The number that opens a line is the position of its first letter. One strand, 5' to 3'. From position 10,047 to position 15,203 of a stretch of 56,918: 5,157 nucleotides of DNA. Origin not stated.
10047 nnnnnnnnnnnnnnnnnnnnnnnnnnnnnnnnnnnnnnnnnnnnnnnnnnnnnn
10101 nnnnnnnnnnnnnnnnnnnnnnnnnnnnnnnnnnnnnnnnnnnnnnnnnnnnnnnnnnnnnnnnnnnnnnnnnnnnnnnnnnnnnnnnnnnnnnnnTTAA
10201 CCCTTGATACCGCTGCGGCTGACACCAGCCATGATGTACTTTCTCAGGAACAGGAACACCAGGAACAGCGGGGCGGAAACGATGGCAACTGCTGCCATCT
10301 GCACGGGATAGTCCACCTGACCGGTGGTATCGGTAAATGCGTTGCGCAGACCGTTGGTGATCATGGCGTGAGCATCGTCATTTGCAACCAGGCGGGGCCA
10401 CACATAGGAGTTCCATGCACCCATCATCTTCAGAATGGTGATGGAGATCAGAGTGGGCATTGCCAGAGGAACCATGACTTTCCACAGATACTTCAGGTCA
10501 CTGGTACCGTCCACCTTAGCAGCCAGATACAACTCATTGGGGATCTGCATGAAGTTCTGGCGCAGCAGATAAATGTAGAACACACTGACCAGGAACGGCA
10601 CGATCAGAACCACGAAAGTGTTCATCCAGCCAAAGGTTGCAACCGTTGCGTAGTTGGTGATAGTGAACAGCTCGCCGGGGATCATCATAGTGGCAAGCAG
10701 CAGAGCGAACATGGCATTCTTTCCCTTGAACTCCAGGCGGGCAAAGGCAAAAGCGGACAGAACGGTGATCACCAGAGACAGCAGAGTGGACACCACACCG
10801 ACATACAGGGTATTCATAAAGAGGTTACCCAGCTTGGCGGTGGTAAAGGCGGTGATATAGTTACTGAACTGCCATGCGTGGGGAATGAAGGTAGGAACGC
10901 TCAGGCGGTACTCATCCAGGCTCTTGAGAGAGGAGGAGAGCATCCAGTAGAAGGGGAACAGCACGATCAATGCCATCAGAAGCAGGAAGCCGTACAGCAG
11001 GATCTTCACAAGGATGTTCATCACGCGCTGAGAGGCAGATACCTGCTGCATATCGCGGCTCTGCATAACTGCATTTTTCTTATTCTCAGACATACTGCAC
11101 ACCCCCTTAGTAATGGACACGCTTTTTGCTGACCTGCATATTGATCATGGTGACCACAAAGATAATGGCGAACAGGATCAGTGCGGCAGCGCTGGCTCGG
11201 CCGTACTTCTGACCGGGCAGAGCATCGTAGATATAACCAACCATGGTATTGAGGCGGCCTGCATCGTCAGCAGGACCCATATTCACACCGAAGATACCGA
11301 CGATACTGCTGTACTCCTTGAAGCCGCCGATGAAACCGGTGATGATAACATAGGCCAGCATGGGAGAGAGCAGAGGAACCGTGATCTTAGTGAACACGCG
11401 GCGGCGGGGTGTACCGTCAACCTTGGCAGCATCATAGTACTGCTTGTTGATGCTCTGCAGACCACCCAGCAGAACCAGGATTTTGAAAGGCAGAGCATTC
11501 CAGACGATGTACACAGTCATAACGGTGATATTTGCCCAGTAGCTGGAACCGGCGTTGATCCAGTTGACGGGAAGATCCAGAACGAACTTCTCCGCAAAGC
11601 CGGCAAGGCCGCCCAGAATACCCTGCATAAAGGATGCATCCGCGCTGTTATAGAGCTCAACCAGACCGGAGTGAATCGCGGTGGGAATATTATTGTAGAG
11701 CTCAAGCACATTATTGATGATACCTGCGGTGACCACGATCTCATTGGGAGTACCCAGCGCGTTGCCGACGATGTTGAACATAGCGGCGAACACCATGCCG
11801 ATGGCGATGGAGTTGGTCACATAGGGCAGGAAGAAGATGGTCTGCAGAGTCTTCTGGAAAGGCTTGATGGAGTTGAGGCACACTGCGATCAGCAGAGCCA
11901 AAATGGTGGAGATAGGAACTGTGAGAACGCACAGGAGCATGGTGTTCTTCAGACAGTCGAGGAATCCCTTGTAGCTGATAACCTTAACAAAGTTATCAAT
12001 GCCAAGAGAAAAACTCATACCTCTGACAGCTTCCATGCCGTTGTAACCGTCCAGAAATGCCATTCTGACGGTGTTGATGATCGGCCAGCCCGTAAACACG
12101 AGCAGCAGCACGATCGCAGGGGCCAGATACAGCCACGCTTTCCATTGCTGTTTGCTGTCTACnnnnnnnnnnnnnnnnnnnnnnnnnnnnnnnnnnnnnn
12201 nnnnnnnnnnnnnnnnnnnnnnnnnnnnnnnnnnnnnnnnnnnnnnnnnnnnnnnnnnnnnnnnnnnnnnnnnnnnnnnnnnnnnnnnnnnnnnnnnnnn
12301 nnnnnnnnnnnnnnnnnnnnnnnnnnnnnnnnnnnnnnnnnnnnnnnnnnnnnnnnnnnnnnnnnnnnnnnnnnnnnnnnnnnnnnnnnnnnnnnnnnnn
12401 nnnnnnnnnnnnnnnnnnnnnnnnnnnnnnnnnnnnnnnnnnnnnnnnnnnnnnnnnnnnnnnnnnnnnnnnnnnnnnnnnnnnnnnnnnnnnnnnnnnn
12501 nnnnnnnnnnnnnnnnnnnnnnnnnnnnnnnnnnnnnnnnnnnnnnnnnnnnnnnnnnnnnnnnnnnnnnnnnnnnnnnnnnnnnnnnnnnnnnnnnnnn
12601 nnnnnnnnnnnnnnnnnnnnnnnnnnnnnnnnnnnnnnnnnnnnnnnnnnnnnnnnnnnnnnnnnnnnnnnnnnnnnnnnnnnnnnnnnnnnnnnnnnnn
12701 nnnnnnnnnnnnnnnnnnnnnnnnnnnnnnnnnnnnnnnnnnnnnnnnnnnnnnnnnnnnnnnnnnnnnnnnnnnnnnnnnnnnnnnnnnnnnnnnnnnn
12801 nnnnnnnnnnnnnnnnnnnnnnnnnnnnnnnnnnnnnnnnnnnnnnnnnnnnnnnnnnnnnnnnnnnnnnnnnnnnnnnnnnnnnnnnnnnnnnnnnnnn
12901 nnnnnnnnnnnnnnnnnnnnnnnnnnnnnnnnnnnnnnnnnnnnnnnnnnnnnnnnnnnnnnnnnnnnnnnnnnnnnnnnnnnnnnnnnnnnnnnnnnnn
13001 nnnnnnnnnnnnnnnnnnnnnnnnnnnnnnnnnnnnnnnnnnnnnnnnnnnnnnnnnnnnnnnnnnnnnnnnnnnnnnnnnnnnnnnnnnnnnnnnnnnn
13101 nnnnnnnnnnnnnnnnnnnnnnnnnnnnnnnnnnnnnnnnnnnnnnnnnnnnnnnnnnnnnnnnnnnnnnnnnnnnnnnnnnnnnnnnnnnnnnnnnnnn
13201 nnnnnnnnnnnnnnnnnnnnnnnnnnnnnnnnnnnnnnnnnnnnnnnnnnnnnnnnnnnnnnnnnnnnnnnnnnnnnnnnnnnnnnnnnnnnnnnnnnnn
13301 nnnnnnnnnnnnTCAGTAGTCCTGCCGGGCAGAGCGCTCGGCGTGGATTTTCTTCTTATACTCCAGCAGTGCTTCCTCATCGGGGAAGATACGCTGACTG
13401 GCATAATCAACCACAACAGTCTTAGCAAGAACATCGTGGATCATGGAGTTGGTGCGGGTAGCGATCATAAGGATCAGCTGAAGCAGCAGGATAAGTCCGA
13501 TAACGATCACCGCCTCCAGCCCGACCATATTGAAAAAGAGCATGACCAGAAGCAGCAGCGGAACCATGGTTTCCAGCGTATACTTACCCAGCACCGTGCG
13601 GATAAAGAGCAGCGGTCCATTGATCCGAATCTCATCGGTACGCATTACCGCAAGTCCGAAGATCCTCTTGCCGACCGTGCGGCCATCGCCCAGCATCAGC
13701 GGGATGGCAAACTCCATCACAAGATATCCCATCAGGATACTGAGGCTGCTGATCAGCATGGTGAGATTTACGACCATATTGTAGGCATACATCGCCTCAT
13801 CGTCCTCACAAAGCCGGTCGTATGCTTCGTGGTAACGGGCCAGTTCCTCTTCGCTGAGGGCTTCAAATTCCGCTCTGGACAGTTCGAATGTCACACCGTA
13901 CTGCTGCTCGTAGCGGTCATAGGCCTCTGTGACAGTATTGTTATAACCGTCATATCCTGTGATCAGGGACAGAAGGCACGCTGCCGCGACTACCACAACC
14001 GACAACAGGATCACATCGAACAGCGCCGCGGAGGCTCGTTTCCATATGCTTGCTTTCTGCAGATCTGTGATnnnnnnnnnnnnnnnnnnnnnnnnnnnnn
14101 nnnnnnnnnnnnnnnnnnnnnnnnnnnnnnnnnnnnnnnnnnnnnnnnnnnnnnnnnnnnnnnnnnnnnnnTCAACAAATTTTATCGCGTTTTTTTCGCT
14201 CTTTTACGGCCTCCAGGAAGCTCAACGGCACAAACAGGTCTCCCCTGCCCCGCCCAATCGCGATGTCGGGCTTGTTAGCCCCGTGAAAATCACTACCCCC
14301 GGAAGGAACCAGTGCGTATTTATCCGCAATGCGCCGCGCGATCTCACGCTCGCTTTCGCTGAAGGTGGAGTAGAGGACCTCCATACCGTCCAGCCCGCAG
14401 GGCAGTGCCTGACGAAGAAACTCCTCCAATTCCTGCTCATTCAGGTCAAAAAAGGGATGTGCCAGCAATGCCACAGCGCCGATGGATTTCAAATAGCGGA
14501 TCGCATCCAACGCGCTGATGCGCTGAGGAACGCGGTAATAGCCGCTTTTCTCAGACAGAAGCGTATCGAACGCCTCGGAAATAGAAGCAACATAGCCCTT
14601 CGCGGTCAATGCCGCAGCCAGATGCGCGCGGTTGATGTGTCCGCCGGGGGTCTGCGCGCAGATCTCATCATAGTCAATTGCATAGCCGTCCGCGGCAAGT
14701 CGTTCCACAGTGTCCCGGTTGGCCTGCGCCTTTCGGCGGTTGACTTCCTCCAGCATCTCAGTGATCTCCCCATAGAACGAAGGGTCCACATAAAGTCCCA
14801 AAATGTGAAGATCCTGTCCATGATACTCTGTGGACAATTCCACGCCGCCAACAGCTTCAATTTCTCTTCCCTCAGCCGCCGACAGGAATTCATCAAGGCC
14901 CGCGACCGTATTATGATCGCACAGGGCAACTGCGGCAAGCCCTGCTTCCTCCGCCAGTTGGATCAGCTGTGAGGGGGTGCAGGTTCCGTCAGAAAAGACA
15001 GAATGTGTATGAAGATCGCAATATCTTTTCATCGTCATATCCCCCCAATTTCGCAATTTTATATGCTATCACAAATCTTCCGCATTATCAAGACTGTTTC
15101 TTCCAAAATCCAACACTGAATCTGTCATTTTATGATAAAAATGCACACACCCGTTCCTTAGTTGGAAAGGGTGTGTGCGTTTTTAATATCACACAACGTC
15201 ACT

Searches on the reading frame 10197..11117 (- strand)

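Call 61: search_protein_families(library=pfam, proteins=[window:10197-11117:-], max_evalue=0.0001)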
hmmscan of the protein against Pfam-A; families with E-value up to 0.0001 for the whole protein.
window:10197-11117:- (306 aa): 1 family
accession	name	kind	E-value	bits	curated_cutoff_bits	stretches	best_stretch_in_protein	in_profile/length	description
PF00528.27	BPD_transp_1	-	2.8e-15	56.9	26.4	1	119-298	6-181/184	Binding-protein-dependent transport system inner membrane component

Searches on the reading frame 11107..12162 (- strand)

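Call 61: search_protein_families(library=pfam, proteins=[window:11107-12162:-], max_evalue=0.0001)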
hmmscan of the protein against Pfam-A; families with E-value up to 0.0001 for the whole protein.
window:11107-12162:- (351 aa): 1 family
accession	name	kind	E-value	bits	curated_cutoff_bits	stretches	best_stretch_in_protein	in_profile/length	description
PF00528.27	BPD_transp_1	-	2.7e-14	53.8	26.4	1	86-342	2-176/184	Binding-protein-dependent transport system inner membrane component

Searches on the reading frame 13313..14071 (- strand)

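Call 61: search_protein_families(library=pfam, proteins=[window:13313-14071:-], max_evalue=0.0001)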
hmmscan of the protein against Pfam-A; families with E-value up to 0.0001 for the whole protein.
window:13313-14071:- (252 aa): 1 family
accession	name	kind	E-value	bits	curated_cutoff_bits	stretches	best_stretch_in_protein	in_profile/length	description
PF06271.18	RDD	-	3.3e-09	37.6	24.1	1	7-217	2-137/137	RDD family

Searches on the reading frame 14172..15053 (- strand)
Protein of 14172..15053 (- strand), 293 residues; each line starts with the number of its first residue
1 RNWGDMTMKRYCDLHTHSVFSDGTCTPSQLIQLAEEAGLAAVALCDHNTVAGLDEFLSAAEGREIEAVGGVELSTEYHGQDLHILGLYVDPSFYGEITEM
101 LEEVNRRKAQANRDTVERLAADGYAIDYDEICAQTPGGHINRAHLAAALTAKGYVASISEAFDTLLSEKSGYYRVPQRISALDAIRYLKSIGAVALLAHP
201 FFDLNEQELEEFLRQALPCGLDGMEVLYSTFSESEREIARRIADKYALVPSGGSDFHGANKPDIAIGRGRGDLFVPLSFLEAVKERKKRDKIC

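Call 61: search_protein_families(library=pfam, proteins=[window:14172-15053:-], max_evalue=0.0001)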
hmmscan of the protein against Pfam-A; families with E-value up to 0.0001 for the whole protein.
window:14172-15053:- (293 aa): 1 family
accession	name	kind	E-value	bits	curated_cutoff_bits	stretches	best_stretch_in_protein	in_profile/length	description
PF02811.25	PHP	-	5.5e-15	56.5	26.4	1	13-147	1-136/164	PHP domain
